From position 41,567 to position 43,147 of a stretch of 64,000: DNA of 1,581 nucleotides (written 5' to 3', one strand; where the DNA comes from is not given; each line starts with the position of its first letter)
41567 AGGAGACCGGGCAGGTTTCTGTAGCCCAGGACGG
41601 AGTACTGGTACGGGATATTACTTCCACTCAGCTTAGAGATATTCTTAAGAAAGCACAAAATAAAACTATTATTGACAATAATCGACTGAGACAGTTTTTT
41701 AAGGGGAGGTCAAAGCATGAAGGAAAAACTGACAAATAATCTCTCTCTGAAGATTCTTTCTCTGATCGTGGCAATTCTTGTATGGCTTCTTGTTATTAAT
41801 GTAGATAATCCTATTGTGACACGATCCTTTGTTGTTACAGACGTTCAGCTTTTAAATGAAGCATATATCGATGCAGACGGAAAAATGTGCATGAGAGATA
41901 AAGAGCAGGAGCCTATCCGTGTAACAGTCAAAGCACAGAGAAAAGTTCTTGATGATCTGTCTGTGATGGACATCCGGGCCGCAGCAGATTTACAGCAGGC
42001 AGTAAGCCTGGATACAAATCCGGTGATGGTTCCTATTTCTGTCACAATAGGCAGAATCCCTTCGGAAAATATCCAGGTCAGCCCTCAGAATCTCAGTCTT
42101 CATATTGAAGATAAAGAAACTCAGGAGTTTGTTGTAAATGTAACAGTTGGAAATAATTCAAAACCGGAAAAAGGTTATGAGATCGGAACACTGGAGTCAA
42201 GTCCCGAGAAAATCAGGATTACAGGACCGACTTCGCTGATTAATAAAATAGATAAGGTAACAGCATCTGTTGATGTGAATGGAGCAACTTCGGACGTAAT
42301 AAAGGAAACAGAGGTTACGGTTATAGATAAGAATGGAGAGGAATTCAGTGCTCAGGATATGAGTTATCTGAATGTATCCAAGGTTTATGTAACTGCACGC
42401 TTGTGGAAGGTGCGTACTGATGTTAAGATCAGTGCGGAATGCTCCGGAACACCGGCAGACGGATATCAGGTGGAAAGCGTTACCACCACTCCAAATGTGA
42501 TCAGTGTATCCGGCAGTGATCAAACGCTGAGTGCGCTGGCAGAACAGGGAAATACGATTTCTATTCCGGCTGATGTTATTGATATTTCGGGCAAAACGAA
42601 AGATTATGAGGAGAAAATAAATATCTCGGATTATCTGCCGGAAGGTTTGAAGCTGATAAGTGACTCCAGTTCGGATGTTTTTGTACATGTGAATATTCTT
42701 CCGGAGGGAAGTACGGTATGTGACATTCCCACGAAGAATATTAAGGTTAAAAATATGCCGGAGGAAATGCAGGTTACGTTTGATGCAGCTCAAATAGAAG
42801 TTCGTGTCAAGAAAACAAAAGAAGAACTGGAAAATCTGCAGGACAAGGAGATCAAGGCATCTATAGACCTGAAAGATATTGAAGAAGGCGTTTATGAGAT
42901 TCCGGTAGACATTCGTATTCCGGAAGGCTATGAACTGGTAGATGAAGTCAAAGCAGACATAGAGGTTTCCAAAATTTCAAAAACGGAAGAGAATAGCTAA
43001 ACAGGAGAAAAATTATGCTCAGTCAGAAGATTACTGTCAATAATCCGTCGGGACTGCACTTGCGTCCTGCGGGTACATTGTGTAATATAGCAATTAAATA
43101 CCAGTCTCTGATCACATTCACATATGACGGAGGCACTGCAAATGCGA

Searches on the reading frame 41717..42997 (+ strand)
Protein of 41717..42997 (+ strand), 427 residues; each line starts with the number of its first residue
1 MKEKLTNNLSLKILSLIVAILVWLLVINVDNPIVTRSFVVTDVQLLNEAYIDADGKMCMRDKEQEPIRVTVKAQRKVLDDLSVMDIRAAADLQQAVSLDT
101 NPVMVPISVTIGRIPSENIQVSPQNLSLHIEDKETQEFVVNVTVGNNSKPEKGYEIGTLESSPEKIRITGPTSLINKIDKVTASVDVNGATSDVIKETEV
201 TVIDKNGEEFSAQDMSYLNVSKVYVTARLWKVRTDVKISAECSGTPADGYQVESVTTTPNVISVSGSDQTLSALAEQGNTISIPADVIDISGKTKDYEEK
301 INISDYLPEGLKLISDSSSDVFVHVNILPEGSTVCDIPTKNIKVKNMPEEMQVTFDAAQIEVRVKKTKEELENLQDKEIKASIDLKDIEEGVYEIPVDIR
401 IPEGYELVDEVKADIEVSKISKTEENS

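Call 6: search_protein_families(library=pfam, proteins=[window:41717-42997:+], max_evalue=0.001)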
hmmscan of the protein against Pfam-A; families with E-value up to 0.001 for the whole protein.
window:41717-42997:+ (427 aa): 2 families
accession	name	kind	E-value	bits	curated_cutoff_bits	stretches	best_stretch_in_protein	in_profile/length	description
PF07949.17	YbbR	-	2.7e-24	85.7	22.3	2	140-209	1-72/81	YbbR-like protein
PF17766.7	fn3_6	-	0.00077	20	26.4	0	113-169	41-94/99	Fibronectin type-III domain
